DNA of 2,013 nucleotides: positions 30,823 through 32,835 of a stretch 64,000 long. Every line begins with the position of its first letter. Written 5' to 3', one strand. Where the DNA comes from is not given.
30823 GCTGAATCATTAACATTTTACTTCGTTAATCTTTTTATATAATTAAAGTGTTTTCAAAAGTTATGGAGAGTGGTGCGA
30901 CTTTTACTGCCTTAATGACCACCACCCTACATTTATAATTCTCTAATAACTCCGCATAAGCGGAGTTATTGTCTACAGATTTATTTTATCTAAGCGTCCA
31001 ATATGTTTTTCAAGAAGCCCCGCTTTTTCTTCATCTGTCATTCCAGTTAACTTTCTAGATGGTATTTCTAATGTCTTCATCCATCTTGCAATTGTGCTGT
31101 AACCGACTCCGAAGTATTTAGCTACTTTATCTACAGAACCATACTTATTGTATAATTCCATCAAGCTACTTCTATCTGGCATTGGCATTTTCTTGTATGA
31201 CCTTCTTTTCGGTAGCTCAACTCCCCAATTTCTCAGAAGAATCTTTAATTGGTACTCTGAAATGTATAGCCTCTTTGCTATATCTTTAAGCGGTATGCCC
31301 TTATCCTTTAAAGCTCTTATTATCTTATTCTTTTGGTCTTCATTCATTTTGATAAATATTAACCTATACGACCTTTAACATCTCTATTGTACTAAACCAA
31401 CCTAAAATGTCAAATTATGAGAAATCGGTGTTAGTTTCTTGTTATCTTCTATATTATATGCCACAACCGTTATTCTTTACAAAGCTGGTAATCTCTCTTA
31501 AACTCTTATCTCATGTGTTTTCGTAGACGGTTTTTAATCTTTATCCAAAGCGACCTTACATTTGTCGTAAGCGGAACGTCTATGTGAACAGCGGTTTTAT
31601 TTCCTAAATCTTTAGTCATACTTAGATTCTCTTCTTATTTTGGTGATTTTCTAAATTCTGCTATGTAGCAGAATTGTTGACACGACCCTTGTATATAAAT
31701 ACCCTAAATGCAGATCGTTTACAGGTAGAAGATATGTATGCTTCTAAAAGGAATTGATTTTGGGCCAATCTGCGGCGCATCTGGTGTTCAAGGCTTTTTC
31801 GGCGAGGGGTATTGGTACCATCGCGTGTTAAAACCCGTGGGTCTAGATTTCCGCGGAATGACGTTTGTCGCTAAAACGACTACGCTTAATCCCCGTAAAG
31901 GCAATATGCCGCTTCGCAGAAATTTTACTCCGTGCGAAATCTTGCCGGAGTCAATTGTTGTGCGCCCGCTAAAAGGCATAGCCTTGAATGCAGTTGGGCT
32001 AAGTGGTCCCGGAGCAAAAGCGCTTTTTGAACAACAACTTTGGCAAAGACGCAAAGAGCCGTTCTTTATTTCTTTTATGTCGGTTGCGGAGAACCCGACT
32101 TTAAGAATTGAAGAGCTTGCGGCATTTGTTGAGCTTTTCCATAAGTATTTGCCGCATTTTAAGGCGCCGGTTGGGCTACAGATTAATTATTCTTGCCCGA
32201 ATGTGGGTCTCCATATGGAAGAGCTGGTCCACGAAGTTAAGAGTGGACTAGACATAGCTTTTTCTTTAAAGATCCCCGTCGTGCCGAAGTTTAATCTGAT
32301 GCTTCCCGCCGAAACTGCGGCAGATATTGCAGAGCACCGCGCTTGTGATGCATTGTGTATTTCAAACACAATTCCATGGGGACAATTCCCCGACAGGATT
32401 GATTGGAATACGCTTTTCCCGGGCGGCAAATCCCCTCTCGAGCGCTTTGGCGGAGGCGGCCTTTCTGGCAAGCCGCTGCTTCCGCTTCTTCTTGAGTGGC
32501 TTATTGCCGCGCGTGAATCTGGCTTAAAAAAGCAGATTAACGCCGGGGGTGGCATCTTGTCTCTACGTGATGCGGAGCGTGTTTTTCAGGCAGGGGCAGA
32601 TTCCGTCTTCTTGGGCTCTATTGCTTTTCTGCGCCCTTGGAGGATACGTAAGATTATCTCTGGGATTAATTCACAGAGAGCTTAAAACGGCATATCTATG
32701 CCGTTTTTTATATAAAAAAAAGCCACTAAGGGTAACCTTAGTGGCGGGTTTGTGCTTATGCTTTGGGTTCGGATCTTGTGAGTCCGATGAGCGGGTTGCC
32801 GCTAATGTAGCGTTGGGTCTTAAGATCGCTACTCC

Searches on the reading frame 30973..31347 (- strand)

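Call 40: search_protein_families(library=pfam, proteins=[window:30973-31347:-])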
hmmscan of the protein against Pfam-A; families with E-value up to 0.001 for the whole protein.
window:30973-31347:- (124 aa): 10 families
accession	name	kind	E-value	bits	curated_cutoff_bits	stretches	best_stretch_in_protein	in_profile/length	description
PF13384.12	HTH_23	-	5e-09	36.2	24.6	0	64-92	12-40/50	Homeodomain-like domain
PF13936.12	HTH_38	-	1.4e-06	28.4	27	0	50-88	1-39/44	Helix-turn-helix domain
PF18024.7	HTH_50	-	4.3e-06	26.8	27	1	58-94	12-48/50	Helix-turn-helix domain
PF12728.13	HTH_17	-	2.4e-05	24.9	27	0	71-99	3-31/51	Helix-turn-helix domain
PF13411.12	MerR_1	-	7.1e-05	23.3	21.6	0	71-104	2-34/69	MerR HTH family regulatory protein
PF02796.21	HTH_7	-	8e-05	23.1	23.8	0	10-31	14-35/45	Helix-turn-helix domain of resolvase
PF13309.12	HTH_22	-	9.4e-05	22.8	29.6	0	1-31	20-55/63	HTH domain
PF01527.26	HTH_Tnp_1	-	0.00016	22.3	24.1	0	3-34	9-40/75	Transposase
PF13518.12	HTH_28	-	0.00016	22.1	25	0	65-93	8-36/52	Helix-turn-helix domain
PF13542.12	HTH_Tnp_ISL3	-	0.00071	19.4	27.4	0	71-91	28-48/51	Helix-turn-helix domain of transposase family ISL3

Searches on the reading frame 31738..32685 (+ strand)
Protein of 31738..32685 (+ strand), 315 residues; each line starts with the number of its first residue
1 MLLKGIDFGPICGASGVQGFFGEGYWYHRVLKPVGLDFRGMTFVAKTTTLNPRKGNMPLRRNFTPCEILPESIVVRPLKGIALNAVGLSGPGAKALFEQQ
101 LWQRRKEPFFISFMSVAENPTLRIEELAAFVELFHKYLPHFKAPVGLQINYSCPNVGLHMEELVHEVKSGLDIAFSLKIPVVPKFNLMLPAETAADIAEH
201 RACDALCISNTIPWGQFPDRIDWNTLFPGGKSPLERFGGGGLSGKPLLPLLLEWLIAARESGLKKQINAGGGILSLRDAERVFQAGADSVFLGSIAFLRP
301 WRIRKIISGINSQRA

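Call 40: search_protein_families(library=pfam, proteins=[window:31738-32685:+])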
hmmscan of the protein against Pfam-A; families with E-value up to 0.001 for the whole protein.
window:31738-32685:+ (315 aa): 2 families
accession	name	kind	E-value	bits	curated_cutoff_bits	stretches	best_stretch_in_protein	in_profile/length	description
PF01180.27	DHO_dh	-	9.9e-15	54.9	27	1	9-312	13-289/291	Dihydroorotate dehydrogenase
PF00977.27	His_biosynth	-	7.1e-06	26.1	23.6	1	263-314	72-123/228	Histidine biosynthesis protein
